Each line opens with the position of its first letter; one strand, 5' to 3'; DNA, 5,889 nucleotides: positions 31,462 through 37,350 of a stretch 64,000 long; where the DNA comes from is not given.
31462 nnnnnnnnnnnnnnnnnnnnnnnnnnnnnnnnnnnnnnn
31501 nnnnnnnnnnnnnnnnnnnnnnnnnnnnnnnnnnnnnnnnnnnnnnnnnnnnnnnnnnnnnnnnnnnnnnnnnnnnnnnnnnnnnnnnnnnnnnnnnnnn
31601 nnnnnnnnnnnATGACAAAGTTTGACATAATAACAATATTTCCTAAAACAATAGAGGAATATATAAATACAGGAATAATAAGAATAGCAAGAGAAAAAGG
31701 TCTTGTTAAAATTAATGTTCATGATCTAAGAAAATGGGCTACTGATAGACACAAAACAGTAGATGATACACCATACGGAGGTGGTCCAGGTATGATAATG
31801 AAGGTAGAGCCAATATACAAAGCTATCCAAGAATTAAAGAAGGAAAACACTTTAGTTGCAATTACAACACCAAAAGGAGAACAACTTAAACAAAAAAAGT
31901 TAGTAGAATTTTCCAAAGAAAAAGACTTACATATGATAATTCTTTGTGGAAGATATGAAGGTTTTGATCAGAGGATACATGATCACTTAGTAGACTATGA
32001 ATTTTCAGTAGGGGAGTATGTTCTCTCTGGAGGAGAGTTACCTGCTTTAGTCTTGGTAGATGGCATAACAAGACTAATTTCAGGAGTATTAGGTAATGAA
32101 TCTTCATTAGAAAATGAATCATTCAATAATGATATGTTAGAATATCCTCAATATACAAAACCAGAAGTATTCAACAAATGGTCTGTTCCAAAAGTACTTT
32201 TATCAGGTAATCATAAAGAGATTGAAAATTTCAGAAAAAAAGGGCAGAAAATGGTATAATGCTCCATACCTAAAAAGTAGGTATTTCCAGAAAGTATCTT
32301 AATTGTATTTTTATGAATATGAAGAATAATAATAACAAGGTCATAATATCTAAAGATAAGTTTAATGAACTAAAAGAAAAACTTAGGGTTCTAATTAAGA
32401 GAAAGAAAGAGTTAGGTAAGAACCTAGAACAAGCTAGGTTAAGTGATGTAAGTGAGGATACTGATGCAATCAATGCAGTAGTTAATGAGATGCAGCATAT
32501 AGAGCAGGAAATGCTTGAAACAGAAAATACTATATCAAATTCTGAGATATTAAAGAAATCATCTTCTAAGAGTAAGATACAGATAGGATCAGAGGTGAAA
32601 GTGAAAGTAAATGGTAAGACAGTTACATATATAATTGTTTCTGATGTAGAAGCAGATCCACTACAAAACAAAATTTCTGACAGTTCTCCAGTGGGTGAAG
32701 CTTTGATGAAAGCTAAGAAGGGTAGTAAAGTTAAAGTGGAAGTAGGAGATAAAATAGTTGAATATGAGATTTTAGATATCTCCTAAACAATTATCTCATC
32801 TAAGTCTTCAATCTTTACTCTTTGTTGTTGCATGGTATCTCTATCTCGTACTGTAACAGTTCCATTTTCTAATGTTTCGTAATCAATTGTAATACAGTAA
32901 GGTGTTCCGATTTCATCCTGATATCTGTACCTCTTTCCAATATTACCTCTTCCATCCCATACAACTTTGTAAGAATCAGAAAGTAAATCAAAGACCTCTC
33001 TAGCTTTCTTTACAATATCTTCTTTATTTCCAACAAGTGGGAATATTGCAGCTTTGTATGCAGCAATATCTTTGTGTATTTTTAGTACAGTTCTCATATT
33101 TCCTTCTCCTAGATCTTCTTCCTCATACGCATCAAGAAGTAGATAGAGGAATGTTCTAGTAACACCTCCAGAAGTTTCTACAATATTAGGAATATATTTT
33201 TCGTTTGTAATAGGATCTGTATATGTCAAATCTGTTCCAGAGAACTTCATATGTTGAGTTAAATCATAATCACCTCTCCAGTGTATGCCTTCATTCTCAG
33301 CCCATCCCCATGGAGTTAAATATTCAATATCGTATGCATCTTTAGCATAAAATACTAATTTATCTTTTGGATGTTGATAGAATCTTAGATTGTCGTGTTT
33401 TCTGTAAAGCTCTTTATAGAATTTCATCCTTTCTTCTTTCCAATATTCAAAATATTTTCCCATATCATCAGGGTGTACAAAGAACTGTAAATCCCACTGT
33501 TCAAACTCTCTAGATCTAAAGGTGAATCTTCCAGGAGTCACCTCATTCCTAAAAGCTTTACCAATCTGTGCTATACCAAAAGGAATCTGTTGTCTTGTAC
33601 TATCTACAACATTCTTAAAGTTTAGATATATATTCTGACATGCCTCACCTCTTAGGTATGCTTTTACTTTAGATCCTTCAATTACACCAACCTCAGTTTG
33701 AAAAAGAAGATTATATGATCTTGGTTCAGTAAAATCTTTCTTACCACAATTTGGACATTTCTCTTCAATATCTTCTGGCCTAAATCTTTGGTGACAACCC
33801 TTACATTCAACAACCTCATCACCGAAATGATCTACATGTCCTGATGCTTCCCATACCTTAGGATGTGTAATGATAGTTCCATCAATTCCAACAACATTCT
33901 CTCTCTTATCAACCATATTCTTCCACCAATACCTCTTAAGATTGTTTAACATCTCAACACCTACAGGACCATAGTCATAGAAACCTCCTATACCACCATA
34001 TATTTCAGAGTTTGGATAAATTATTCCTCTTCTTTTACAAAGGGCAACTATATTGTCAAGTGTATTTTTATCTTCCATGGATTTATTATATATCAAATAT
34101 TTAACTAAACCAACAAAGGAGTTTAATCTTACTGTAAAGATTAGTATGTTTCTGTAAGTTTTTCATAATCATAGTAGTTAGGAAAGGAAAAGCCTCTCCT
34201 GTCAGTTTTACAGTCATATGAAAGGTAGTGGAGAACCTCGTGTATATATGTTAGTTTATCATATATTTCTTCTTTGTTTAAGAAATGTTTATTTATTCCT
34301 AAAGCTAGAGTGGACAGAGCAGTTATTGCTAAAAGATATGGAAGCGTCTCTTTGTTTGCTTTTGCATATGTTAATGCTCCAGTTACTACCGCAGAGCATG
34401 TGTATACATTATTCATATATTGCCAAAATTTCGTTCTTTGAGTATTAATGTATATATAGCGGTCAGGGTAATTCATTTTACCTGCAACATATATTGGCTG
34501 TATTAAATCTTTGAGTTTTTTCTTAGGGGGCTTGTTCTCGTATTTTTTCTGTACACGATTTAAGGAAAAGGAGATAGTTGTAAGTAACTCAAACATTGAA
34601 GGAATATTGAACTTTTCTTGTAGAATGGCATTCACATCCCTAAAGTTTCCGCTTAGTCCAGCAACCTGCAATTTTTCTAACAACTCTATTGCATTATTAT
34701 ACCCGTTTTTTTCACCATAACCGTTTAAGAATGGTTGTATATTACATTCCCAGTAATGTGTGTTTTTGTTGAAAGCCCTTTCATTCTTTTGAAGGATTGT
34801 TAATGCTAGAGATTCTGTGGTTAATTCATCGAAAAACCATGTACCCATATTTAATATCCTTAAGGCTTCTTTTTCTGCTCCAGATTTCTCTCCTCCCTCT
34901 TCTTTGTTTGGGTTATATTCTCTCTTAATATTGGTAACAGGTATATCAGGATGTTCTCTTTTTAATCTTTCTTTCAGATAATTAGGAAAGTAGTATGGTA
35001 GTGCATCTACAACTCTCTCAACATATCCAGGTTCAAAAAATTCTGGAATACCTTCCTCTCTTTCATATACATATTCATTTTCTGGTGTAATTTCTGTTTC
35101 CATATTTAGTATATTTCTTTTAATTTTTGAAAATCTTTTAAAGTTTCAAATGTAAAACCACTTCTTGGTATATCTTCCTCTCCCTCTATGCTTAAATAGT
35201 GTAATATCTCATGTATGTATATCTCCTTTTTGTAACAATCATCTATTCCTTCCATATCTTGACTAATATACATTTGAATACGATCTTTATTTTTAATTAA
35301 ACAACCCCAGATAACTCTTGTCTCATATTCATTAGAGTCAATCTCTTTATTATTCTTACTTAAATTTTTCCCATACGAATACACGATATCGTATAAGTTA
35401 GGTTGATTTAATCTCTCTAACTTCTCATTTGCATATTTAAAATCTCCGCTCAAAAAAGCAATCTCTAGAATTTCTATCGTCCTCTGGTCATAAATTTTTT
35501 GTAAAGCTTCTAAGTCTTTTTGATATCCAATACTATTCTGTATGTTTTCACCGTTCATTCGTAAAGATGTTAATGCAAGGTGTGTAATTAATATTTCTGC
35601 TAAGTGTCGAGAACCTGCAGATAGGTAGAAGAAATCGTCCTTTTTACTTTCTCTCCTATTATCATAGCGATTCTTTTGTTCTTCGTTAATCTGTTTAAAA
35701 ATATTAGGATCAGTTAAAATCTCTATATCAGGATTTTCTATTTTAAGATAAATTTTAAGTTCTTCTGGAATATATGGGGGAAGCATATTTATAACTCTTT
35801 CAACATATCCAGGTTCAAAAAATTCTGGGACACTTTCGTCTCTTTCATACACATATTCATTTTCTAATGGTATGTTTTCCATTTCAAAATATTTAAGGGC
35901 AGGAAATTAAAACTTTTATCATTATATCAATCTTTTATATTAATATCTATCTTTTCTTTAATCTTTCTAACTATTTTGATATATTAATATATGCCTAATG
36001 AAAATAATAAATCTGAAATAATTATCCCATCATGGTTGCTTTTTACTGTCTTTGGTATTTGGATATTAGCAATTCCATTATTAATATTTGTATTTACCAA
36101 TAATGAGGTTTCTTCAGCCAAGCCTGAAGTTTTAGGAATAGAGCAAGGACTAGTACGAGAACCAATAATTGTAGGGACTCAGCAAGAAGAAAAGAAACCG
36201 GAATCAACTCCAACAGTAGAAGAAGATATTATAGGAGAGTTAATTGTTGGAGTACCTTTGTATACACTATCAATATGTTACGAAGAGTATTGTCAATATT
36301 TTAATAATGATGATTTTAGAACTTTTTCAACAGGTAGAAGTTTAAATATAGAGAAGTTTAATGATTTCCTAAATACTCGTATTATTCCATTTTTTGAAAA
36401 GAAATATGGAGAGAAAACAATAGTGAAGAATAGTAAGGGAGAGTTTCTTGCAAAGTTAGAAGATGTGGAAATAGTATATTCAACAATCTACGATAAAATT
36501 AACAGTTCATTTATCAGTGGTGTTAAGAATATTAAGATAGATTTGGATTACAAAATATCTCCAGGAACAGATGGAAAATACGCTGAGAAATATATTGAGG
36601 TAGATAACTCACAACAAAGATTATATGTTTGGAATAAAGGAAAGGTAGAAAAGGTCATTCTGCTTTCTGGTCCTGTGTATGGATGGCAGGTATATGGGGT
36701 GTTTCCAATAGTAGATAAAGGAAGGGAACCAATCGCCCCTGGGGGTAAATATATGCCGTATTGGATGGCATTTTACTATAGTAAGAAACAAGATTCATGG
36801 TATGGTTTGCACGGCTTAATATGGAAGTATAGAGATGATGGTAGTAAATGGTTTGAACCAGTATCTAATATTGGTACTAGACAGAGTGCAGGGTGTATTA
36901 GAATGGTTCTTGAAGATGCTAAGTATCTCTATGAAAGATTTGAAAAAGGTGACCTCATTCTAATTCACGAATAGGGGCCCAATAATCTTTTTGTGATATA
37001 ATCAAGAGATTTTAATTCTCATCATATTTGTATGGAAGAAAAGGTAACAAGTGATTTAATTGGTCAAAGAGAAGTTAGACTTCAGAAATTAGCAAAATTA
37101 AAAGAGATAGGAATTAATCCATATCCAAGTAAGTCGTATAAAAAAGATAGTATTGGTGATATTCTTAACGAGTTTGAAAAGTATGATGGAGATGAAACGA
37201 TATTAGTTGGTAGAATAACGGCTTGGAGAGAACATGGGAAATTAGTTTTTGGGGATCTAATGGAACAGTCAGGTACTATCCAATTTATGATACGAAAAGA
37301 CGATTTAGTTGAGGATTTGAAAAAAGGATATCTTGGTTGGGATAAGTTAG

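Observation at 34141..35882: Tandem pair of diverged paralogs with a C-terminal HExxH motif and a strikingly conserved acidic N-terminus: an unassigned putative metallopeptidase family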

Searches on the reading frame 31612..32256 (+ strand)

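Call 58: search_protein_families(library=ncbifam, proteins=[window:31612-32256:+], max_evalue=0.00001)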
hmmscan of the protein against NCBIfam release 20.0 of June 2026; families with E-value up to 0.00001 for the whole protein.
window:31612-32256:+ (215 aa): 2 families
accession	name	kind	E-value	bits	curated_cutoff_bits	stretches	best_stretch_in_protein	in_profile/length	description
NF000648.1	PRK00026.1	equivalog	1.6e-86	289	220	1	3-211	2-208/221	tRNA (guanosine(37)-N1)-methyltransferase TrmD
TIGR00088.1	trmD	equivalog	5.9e-83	277.7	195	1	3-213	2-210/233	tRNA (guanosine(37)-N1)-methyltransferase TrmD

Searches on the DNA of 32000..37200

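Call 68: search_rna_families(source=window, start=32000, end=37200, threshold=evalue, max_evalue=1)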
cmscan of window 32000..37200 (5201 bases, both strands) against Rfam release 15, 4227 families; matches with E-value up to 1: 0.
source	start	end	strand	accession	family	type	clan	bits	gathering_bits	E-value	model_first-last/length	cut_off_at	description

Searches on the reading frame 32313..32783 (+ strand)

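Call 58: search_protein_families(library=ncbifam, proteins=[window:32313-32783:+], max_evalue=0.00001)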
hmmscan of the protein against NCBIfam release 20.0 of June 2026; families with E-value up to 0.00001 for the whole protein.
window:32313-32783:+ (157 aa): 11 families
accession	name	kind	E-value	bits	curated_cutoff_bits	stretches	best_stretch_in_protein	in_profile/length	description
NF001263.0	PRK00226.1-4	equivalog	1.8e-27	96.2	145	1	6-157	3-158/160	transcription elongation factor GreA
TIGR01462.1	greA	subfamily_domain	1.6e-22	80.2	139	1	12-157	2-151/151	transcription elongation factor GreA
NF001261.0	PRK00226.1-2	equivalog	2.9e-18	66.3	167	1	8-156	2-154/157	transcription elongation factor GreA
NF001264.0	PRK00226.1-5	equivalog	1.2e-12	47.8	180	1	14-156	8-155/158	transcription elongation factor GreA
NF011309.0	PRK14720.1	equivalog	3.3e-12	45.3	714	1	16-157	760-901/906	transcription elongation factor GreA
NF001260.0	PRK00226.1-1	equivalog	3.6e-11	42.9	234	1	14-155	13-155/160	transcription elongation factor GreA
NF004973.0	PRK06342.1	equivalog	5.3e-10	39.3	159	1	32-149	37-154/160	transcription elongation factor GreA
NF001262.0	PRK00226.1-3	equivalog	7.5e-10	38.8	161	1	6-144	3-146/165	transcription elongation factor GreA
NF002506.1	PRK01885.1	equivalog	2.6e-09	36.9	188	1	10-156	3-152/156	transcription elongation factor GreB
TIGR01461.1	greB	equivalog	1.2e-08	34.9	171.05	1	10-156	3-152/156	transcription elongation factor GreB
NF004548.0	PRK05892.1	equivalog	4.8e-08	33.1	126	1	13-142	9-140/158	nucleoside diphosphate kinase regulator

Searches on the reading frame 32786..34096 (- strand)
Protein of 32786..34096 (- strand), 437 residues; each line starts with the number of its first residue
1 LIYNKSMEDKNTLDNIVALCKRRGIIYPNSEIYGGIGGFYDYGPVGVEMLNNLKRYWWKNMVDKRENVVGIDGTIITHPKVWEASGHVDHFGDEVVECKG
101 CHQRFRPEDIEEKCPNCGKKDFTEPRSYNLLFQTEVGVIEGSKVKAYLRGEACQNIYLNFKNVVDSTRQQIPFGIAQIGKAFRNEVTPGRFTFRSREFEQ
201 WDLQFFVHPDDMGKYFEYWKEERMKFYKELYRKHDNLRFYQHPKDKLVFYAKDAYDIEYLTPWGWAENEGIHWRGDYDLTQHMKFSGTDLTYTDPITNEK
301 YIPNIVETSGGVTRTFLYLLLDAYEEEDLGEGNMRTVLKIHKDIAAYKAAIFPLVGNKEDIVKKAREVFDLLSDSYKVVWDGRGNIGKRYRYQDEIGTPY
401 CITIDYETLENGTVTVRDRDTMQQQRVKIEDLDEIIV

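Call 58: search_protein_families(library=ncbifam, proteins=[window:32786-34096:-], max_evalue=0.00001)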
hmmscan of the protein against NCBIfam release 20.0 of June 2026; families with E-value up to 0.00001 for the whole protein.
window:32786-34096:- (437 aa): 9 families
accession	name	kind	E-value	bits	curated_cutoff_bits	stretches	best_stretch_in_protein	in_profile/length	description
NF003211.1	PRK04173.1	equivalog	1.4e-170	568.1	312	2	112-436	128-454/454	glycine--tRNA ligase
TIGR00389.1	glyS_dimeric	equivalog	3e-135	452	243.3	4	296-436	423-561/565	glycine--tRNA ligase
NF011484.0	PRK14894.1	equivalog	4.2e-121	404.7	1050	2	11-327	4-336/539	glycine--tRNA ligase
NF008979.1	PRK12325.1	exception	9.5e-15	54.4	550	1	342-433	340-433/437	proline--tRNA ligase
TIGR00409.1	proS_fam_II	equivalog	5.1e-14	52.1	306.7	1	342-436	469-565/568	proline--tRNA ligase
NF006625.0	PRK09194.1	equivalog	1.3e-12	47.4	558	1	340-435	461-557/559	proline--tRNA ligase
NF003068.0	PRK03991.1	equivalog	5.8e-09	34.8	484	0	289-436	446-588/613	threonine--tRNA ligase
TIGR00408.1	proS_fam_I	equivalog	2.8e-08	33.1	437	1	57-436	11-377/475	proline--tRNA ligase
TIGR00418.1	thrS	equivalog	1.4e-07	30.9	383.65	0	126-246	237-359/565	threonine--tRNA ligase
